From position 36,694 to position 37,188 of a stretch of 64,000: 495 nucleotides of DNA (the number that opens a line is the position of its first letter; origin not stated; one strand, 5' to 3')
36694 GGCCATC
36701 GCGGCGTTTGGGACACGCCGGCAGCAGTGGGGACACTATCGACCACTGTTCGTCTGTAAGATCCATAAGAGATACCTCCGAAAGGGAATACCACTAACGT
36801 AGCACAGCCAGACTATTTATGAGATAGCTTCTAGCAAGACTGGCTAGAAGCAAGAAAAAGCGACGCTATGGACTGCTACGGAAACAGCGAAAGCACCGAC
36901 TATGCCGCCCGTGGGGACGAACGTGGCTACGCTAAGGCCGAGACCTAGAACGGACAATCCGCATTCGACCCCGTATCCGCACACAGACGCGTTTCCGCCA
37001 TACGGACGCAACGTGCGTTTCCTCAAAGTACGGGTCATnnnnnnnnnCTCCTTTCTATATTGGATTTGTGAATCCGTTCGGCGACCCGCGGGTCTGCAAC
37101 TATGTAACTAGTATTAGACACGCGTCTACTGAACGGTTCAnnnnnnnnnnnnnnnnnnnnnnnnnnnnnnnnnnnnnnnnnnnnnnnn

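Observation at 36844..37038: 64-aa Gly/Ala/Val-rich, three-cysteine peptide with a Gly-Gly after a basic 15-residue N-terminus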

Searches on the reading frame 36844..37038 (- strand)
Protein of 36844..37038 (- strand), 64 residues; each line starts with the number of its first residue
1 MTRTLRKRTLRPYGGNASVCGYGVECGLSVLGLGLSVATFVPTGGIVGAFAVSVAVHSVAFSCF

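Call 3: search_protein_families(library=pfam, proteins=[window:36844-37038:-], max_evalue=0.01)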
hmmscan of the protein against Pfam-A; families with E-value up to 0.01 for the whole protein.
window:36844-37038:- (64 aa): 0 families

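Call 4: search_protein_families(library=ncbifam, proteins=[window:36844-37038:-], max_evalue=0.01)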
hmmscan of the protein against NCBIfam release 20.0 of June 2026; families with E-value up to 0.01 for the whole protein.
window:36844-37038:- (64 aa): 0 families

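Call 10: find_homologous_proteins(query=window:36844-37038:-, max_evalue=1)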
Query window:36844-37038:- (64 aa): 1 proteins with E <= 1 among 4 candidates.
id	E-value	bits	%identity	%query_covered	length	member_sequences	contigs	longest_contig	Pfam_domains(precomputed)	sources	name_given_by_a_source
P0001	7.3e-34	132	100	100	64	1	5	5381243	-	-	-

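Call 11: find_encoding_contigs(protein=P0001, flank=8000, max_places=10)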
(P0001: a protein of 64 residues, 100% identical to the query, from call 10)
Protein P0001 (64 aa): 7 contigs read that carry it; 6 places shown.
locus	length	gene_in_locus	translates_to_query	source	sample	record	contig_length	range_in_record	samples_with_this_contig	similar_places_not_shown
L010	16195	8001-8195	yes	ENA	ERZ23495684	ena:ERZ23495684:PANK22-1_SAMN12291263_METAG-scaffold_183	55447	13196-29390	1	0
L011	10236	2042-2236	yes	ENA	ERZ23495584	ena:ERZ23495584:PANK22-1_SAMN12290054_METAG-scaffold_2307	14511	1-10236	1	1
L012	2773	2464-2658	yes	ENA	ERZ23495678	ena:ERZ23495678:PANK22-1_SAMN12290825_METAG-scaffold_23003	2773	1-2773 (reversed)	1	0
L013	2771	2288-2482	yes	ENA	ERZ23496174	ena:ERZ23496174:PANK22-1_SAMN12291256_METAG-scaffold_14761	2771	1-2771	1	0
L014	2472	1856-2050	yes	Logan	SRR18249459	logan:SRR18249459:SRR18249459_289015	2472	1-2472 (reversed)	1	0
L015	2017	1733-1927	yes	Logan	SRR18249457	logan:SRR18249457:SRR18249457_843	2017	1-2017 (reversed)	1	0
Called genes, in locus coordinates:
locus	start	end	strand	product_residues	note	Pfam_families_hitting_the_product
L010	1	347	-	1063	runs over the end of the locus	PF02384:N6_Mtase (weak), PF18135:Type_ISP_C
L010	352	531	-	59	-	-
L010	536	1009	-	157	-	-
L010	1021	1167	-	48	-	-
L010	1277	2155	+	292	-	PF01609:DDE_Tnp_1, PF13612:DDE_Tnp_1_3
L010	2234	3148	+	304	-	PF01218:Coprogen_oxidas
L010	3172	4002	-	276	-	PF01261:AP_endonuc_2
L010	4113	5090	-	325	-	PF03786:UxuA, PF01261:AP_endonuc_2, PF03786:UxuA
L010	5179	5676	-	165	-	PF00293:NUDIX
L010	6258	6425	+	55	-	-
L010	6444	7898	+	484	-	PF13424:TPR_12 (faint), PF00515:TPR_1 (faint), PF07719:TPR_2 (faint), PF10602:RPN7 (faint), PF13181:TPR_8 (faint), PF17874:TPR_MalT (faint)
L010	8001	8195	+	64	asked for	-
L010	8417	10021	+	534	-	-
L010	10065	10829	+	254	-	PF00005:ABC_tran, PF13304:AAA_21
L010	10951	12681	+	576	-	PF00664:ABC_membrane, PF00005:ABC_tran, PF02463:SMC_N (faint)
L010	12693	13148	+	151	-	-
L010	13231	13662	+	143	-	PF00578:AhpC-TSA, PF08534:Redoxin, PF13098:Thioredoxin_2 (weak)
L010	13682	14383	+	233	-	PF04893:Yip1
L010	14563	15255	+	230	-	PF02517:Rce1-like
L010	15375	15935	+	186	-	PF07719:TPR_2 (faint), PF13428:TPR_14 (faint), PF23914:TPR_CcmH_CycH (faint), PF00515:TPR_1 (faint), PF13181:TPR_8 (faint), PF13432:TPR_16 (weak), PF13371:TPR_9 (weak), PF14559:TPR_19, +1 more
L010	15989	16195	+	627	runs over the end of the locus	PF00082:Peptidase_S8, PF07755:DUF1611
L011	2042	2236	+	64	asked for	-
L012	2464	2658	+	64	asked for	-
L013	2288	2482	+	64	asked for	-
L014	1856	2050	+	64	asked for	-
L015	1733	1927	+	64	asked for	-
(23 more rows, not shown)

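Call 16: search_protein_representatives(protein=window:36844-37038:-)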
Query: 64 residues. Proteins with E-value up to 0.001 (for the whole library): 2; up to 1e-10: 2; up to 1e-30: 1. The best 2 are listed.
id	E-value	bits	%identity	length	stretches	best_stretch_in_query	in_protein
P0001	2.3e-34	131.5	100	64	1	1-64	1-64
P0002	2.1e-12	62.5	47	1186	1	21-56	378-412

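Call 33: search_protein_families(library=ncbifam, proteins=[P0001], max_evalue=10)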
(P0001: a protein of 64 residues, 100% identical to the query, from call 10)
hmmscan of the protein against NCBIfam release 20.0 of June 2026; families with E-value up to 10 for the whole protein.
P0001 (64 aa): 0 families

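Call 34: search_protein_families(library=pfam, proteins=[P0001], max_evalue=10)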
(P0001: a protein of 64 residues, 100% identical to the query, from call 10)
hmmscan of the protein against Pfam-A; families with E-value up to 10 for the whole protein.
P0001 (64 aa): 0 families

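Call 43: find_encoding_contigs(protein=L010:15252-15935:+, flank=10000, max_places=3)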
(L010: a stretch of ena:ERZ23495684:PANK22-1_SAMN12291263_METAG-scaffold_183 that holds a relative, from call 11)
Protein L010:15252-15935:+ (227 aa): no gene with exactly this product is on record in the collection.

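Call 44: find_encoding_contigs(protein=L010:15375-15935:+, flank=10000, max_places=3)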
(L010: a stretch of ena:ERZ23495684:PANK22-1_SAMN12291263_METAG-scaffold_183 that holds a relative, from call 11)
Protein L010:15375-15935:+ (186 aa): 5 contigs read that carry it; 3 places shown.
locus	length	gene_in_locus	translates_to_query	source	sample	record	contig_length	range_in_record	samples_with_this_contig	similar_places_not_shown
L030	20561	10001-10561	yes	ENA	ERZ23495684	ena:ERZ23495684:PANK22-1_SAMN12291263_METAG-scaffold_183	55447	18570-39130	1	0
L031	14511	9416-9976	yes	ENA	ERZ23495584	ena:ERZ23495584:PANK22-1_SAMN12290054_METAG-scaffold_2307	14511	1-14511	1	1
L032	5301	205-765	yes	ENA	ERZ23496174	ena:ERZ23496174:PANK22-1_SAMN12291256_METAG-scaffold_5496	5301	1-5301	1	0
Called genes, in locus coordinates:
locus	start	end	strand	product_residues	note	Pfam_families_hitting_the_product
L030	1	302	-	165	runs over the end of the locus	PF00293:NUDIX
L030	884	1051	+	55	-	-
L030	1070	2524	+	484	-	PF13424:TPR_12 (faint), PF00515:TPR_1 (faint), PF07719:TPR_2 (faint), PF10602:RPN7 (faint), PF13181:TPR_8 (faint), PF17874:TPR_MalT (faint)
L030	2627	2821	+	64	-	-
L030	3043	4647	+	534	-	-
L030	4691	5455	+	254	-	PF00005:ABC_tran, PF13304:AAA_21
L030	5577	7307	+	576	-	PF00664:ABC_membrane, PF00005:ABC_tran, PF02463:SMC_N (faint)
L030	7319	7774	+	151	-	-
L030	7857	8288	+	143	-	PF00578:AhpC-TSA, PF08534:Redoxin, PF13098:Thioredoxin_2 (weak)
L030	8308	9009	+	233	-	PF04893:Yip1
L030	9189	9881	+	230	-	PF02517:Rce1-like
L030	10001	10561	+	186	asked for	PF07719:TPR_2 (faint), PF13428:TPR_14 (faint), PF23914:TPR_CcmH_CycH (faint), PF00515:TPR_1 (faint), PF13181:TPR_8 (faint), PF13432:TPR_16 (weak), PF13371:TPR_9 (weak), PF14559:TPR_19, +1 more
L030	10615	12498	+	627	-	PF00082:Peptidase_S8, PF07755:DUF1611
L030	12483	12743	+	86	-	PF00550:PP-binding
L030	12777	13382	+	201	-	-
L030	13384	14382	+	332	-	-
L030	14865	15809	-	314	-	PF04909:Amidohydro_2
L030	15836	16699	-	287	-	PF00294:PfkB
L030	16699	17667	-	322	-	PF13529:Peptidase_C39_2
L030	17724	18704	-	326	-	PF02746:MR_MLE_N, PF13378:MR_MLE_C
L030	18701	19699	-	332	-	PF17396:DUF1611_N, PF07755:DUF1611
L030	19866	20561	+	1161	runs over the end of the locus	PF25199:nSTAND_NTPase5 (weak)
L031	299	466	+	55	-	-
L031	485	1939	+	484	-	PF13424:TPR_12 (faint), PF00515:TPR_1 (faint), PF07719:TPR_2 (faint), PF10602:RPN7 (faint), PF13181:TPR_8 (faint), PF17874:TPR_MalT (faint)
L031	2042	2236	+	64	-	-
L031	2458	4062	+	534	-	-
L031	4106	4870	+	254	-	PF00005:ABC_tran, PF13304:AAA_21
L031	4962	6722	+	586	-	PF00664:ABC_membrane, PF00005:ABC_tran, PF02463:SMC_N (faint)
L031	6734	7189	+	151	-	-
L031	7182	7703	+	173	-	PF00578:AhpC-TSA, PF08534:Redoxin, PF13098:Thioredoxin_2 (weak)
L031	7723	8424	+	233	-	PF04893:Yip1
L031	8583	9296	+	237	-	PF02517:Rce1-like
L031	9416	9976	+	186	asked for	PF07719:TPR_2 (faint), PF13428:TPR_14 (faint), PF23914:TPR_CcmH_CycH (faint), PF00515:TPR_1 (faint), PF13181:TPR_8 (faint), PF13432:TPR_16 (weak), PF13371:TPR_9 (weak), PF14559:TPR_19, +1 more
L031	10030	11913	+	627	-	PF00082:Peptidase_S8, PF07755:DUF1611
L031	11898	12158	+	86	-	PF00550:PP-binding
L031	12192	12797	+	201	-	-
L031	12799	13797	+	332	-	-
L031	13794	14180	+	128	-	-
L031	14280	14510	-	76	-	?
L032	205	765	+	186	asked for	PF07719:TPR_2 (faint), PF13428:TPR_14 (faint), PF23914:TPR_CcmH_CycH (faint), PF00515:TPR_1 (faint), PF13181:TPR_8 (faint), PF13432:TPR_16 (weak), PF13371:TPR_9 (weak), PF14559:TPR_19, +1 more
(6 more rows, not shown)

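Call 51: search_protein_families(library=pfam, proteins=[L030:10615-12498:+, L030:12483-12743:+, L030:12777-13382:+, L030:13384-14382:+, L031:13794-14180:+, L030:7319-7774:+], max_evalue=0.1)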
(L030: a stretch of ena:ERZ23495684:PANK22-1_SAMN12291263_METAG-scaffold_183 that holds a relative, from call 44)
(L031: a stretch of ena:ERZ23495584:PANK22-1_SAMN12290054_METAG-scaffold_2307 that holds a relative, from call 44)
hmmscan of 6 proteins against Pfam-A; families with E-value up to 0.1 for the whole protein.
L030:10615-12498:+ (627 aa): 4 families
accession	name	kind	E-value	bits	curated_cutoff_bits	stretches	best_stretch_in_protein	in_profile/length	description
PF00082.27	Peptidase_S8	-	2.6e-28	99.6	21.8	1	9-223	4-273/288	Subtilase family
PF07755.17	DUF1611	-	1.1e-12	48.2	25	1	402-606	10-197/201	Domain of unknown function (DUF1611_C) P-loop domain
PF17396.8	DUF1611_N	-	0.0028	18.4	22.6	1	291-379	3-89/95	Domain of unknown function (DUF1611_N) Rossmann-like domain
PF01113.26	DapB_N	-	0.032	14.8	25.6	0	277-324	25-72/124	Dihydrodipicolinate reductase, N-terminus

L030:12483-12743:+ (86 aa): 2 families
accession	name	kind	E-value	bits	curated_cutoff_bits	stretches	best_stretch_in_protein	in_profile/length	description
PF00550.31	PP-binding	-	8.1e-10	39.2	20.8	1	9-79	3-67/67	Phosphopantetheine attachment site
PF14573.12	PP-binding_2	-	0.038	14.7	32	1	39-83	46-88/96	Acyl-carrier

L030:12777-13382:+ (201 aa): 0 families

L030:13384-14382:+ (332 aa): 1 family
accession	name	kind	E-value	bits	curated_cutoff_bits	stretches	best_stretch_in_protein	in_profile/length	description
PF14399.12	BtrH_N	-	0.0012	19.5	29.7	1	21-114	4-102/134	Butirosin biosynthesis protein H, N-terminal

L031:13794-14180:+ (128 aa): 0 families

L030:7319-7774:+ (151 aa): 1 family
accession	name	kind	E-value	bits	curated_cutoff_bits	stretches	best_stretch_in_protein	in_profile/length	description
PF21001.2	YqiJ_N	-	0.031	14.9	23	1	14-60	2-48/116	Inner membrane protein YqiJ, N-terminal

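Call 52: search_protein_families(library=ncbifam, proteins=[L030:10615-12498:+, L030:12483-12743:+, L030:12777-13382:+, L030:13384-14382:+, L031:13794-14180:+, L030:7319-7774:+], max_evalue=0.1)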
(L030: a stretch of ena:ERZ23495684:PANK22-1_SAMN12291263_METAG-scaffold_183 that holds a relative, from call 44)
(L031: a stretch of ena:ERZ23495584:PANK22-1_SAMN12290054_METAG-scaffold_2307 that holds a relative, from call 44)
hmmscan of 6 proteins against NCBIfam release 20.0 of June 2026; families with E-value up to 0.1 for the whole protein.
L030:10615-12498:+ (627 aa): 8 families
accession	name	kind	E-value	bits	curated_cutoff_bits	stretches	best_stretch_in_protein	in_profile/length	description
NF049966.1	QH_SP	equivalog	6.8e-42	143.3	165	1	11-226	2-214/219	subtilisin-like serine protease QhpE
TIGR04066.1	nat_prod_clost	hypoth_equivalog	4.5e-32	111.4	200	1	256-618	2-360/361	TIGR04066 family peptide maturation system protein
TIGR03921.1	T7SS_mycosin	equivalog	4.6e-28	98.3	278.75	1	9-224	15-264/353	type VII secretion-associated serine protease mycosin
NF033595.1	denti_PrtP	equivalog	7.2e-10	38.1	300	1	79-202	326-455/606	dentilisin complex serine proteinase subunit PrtP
TIGR03895.1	protease_PatA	subfamily_domain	9.5e-09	34.5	421.05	1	74-203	40-176/606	PatA/PatG family cyanobactin maturation protease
NF040553.1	SGO_0316_fam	subfamily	7.1e-08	30.6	1400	2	49-131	377-464/1486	SGO_0316/SGO_0317 family LPXTG-anchored serine peptidase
NF042956.1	IteS_antiphage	equivalog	2.7e-05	22.6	900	1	4-112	253-371/747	S8 family anti-phage peptidase IteS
NF051851.1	AtpSerPepEprS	equivalog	0.0031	15.6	1700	1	180-224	294-338/988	autotransporter serine peptidase EprS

L030:12483-12743:+ (86 aa): 18 families
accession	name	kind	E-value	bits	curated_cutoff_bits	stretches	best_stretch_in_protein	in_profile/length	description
NF006617.0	PRK09184.1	subfamily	1.5e-15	57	70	1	2-83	11-94/96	phosphopantetheine-binding protein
NF052616.1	ACP_for_OlsHI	equivalog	4.4e-15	55.8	130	1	3-85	2-83/83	ornithine lipid biosynthesis acyl carrier protein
NF058660.1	cispen_ACP_AmcB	equivalog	1.1e-12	47.9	80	1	6-83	3-79/80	cispentacin biosynthesis acyl carrier protein AmcB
NF005480.0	PRK07081.1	equivalog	4.7e-11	42.5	72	1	6-81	2-75/83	acyl carrier protein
NF002148.0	PRK00982.1-2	subfamily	2.2e-08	33.8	71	1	3-83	3-78/79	acyl carrier protein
TIGR00517.1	acyl_carrier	equivalog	4.3e-08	32.9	70.45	1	6-83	5-77/77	acyl carrier protein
NF002147.0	PRK00982.1-1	equivalog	1.1e-07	31.6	84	1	6-83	9-81/83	acyl carrier protein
NF002150.0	PRK00982.1-4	subfamily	3.4e-07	30.4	66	1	8-83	9-79/80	acyl carrier protein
NF005798.0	PRK07639.1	equivalog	8.5e-07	29.3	100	1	37-84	36-83/91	petrobactin biosynthesis protein AsbD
NF002151.0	PRK00982.1-5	equivalog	7.9e-06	25.9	92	1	1-80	1-74/78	acyl carrier protein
NF002149.0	PRK00982.1-3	equivalog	8.8e-06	25.6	106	1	4-83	3-77/78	acyl carrier protein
NF003464.0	PRK05087.1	equivalog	0.00011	22.2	68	1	28-80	24-75/78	D-alanine--poly(phosphoribitol) ligase subunit DltC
NF040636.1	AcpM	exception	0.00018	21.4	146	1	4-79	5-75/93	meromycolate extension acyl carrier protein AcpM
NF009104.0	PRK12449.1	equivalog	0.00054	19.8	70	1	37-82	35-78/80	acyl carrier protein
NF003757.0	PRK05350.1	equivalog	0.0043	17.2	65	1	6-64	8-63/83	acyl carrier protein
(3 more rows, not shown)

L030:12777-13382:+ (201 aa): 0 families

L030:13384-14382:+ (332 aa): 0 families

L031:13794-14180:+ (128 aa): 0 families

L030:7319-7774:+ (151 aa): 0 families
